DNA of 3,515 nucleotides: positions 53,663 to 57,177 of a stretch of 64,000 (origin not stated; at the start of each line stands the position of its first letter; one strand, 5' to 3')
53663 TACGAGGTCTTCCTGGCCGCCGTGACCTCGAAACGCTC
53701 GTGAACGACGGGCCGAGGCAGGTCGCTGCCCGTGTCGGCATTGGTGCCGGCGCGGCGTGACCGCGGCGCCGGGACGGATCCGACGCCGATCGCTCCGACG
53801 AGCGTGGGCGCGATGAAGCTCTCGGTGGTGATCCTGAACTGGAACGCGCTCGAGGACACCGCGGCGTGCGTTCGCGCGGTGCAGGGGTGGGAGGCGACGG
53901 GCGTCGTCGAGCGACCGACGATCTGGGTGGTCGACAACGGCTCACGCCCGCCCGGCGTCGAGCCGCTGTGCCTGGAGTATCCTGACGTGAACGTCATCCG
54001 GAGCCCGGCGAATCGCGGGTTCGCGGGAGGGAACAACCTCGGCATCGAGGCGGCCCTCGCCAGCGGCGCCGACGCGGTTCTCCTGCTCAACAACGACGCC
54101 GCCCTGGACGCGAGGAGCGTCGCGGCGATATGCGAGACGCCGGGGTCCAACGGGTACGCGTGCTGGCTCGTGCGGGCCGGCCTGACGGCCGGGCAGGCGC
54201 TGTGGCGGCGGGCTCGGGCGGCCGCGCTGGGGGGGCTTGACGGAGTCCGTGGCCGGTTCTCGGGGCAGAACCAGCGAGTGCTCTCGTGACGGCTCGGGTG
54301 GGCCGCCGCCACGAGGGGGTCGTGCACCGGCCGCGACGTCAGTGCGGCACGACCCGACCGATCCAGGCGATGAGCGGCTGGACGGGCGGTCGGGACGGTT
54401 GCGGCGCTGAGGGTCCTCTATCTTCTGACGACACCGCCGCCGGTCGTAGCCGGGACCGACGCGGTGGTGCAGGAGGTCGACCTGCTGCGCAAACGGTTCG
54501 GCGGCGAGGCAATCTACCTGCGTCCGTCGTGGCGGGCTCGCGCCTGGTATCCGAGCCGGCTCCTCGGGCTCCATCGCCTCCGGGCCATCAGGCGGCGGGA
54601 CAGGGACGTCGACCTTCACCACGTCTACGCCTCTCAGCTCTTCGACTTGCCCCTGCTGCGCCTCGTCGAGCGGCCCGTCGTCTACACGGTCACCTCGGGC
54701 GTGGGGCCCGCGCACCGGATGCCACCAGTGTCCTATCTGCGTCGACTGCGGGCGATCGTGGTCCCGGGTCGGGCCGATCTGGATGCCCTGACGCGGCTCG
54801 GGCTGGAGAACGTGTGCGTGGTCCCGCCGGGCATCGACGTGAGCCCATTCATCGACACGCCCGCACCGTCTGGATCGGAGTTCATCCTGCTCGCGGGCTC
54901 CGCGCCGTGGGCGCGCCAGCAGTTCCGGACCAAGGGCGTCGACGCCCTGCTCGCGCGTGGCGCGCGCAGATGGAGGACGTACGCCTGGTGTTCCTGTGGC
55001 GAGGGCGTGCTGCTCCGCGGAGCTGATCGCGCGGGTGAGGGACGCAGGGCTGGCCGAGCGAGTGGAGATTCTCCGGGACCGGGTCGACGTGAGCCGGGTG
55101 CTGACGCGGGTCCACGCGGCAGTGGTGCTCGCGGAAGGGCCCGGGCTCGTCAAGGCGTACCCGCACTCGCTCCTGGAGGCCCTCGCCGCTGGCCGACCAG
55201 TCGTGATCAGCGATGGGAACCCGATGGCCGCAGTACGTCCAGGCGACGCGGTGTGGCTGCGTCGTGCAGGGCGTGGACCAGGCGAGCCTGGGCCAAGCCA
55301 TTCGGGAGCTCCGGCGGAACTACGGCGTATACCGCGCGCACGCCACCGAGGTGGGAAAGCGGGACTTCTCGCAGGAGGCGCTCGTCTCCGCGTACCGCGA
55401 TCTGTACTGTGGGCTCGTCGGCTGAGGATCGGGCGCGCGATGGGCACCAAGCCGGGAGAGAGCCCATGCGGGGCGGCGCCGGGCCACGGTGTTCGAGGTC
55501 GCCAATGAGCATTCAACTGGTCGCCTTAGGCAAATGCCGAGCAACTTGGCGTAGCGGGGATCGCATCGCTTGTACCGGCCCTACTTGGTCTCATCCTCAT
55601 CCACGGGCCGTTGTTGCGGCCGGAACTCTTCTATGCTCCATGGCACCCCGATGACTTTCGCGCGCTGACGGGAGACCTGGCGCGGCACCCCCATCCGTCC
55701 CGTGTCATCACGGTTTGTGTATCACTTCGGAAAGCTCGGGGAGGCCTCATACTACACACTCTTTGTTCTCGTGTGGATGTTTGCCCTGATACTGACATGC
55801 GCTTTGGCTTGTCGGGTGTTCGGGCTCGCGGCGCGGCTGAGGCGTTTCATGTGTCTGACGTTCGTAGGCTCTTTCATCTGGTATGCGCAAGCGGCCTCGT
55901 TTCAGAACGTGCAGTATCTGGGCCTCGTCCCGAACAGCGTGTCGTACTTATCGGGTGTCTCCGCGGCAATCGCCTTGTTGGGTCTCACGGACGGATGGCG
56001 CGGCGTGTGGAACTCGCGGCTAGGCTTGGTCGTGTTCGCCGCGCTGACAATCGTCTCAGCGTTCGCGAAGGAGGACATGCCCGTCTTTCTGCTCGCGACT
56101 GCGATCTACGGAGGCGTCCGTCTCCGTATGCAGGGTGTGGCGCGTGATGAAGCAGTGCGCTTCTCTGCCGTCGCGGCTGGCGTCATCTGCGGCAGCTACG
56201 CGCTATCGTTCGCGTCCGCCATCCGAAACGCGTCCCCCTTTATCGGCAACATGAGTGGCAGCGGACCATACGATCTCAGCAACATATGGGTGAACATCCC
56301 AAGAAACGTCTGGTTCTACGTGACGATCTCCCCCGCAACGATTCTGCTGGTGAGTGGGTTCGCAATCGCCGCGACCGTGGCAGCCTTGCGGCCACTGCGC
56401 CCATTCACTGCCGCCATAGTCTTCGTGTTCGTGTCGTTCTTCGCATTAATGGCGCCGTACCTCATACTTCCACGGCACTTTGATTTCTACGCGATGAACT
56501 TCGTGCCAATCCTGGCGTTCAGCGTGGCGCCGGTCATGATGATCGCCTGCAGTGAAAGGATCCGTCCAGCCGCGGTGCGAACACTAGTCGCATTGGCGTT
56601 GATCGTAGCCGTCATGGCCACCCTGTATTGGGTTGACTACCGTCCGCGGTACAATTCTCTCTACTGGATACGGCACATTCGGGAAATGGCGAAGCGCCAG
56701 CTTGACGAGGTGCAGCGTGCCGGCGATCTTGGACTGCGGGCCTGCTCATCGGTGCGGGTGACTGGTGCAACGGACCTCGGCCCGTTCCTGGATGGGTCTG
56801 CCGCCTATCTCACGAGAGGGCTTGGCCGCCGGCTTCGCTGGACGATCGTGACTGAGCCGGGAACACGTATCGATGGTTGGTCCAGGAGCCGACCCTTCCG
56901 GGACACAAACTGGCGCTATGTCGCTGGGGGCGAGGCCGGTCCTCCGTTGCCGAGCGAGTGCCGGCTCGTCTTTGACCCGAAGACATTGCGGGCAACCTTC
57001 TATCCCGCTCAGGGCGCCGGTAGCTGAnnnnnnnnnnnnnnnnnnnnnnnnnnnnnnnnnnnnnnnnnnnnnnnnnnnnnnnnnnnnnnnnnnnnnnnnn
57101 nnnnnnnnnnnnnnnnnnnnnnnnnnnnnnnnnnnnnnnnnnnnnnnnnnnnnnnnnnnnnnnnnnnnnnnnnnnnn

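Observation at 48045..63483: Glycan locus combining a 3-acetamido-3,6-dideoxyhexose (FdtA/B/C-like) cassette with a sulfotransferase, methyltransferases and a GT–MTase fusion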

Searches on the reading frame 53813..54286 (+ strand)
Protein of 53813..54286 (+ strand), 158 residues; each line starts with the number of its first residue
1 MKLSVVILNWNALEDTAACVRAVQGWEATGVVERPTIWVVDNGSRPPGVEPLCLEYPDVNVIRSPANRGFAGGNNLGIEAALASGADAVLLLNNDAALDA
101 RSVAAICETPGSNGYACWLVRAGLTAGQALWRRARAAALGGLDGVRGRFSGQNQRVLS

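Call 26: search_protein_families(library=pfam, proteins=[window:53813-54286:+], max_evalue=0.01)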
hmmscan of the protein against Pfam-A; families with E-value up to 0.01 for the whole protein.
seq(158 aa): 1 family
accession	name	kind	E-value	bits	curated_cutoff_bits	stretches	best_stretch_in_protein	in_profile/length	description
PF00535.33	Glycos_transf_2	-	2.3e-09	37.9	23.3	1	4-103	1-96/168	Glycosyl transferase family 2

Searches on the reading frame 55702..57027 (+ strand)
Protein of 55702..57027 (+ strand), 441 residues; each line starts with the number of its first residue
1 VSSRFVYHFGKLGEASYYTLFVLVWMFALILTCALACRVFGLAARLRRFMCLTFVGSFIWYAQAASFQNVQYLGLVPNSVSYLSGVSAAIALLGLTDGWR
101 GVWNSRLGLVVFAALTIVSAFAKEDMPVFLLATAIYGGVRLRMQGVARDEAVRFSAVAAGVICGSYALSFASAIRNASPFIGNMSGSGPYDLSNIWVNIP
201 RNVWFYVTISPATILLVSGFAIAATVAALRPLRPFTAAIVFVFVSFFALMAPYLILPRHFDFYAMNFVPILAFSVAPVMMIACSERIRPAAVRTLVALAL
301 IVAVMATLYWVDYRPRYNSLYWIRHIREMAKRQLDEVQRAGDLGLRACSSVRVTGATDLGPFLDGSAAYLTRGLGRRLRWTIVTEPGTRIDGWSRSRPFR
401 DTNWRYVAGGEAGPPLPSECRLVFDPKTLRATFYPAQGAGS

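Call 6: search_protein_families(library=pfam, proteins=[window:55702-57027:+], max_evalue=0.01)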
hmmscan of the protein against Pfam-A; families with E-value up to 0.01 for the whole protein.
window:55702-57027:+ (441 aa): 0 families

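Call 27: search_protein_families(library=ncbifam, proteins=[window:55702-57027:+], max_evalue=0.01)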
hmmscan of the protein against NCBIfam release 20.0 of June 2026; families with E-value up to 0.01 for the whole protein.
window:55702-57027:+ (441 aa): 0 families

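Call 49: search_protein_families(library=pfam, proteins=[window:55702-57027:+], max_evalue=1)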
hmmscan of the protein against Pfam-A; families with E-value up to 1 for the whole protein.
window:55702-57027:+ (441 aa): 0 families

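Call 60: search_protein_representatives(protein=window:55702-57027:+)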
Query: 441 residues. Proteins with E-value up to 0.001 (for the whole library): 51; up to 1e-10: 36; up to 1e-30: 26. The best 51 are listed.
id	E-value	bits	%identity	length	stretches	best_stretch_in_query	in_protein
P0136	7.6e-80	285.4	42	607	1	2-438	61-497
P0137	1.7e-76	274.4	98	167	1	218-349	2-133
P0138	2.4e-75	270.6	41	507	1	2-436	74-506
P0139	4.0e-73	263.3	41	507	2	2-438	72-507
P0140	3.0e-72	260.4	38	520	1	10-429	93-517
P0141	2.0e-71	257.7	43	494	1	5-434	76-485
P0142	1.8e-68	247.9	39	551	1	2-435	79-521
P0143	5.9e-67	242.9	38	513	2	2-438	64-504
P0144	2.2e-62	227.9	38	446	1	2-434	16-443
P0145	4.5e-62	226.9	37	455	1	5-433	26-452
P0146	1.8e-61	224.9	38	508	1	3-437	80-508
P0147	1.1e-60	222.2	37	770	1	2-432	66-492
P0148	5.6e-53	196.9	35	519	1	2-440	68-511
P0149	1.0e-52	196.0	41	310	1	147-434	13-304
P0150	2.9e-52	194.6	36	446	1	2-427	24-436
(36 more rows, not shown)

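Call 63: search_protein_families(library=pfam, alignment_id=A4, max_evalue=0.1)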
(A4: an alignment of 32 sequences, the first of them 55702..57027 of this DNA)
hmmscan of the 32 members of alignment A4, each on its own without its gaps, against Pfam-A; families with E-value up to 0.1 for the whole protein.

A. member 1, window:55702-57027:+ (441 aa): 0 families

B. families by the number of members that match (of 32 scanned): 3 families
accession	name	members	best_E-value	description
PF07667.16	DUF1600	1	0.0065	Protein of unknown function (DUF1600)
PF18895.5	T4SS_pilin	1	0.032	Type IV secretion system pilin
PF20130.4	DUF6520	1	0.071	Family of unknown function (DUF6520)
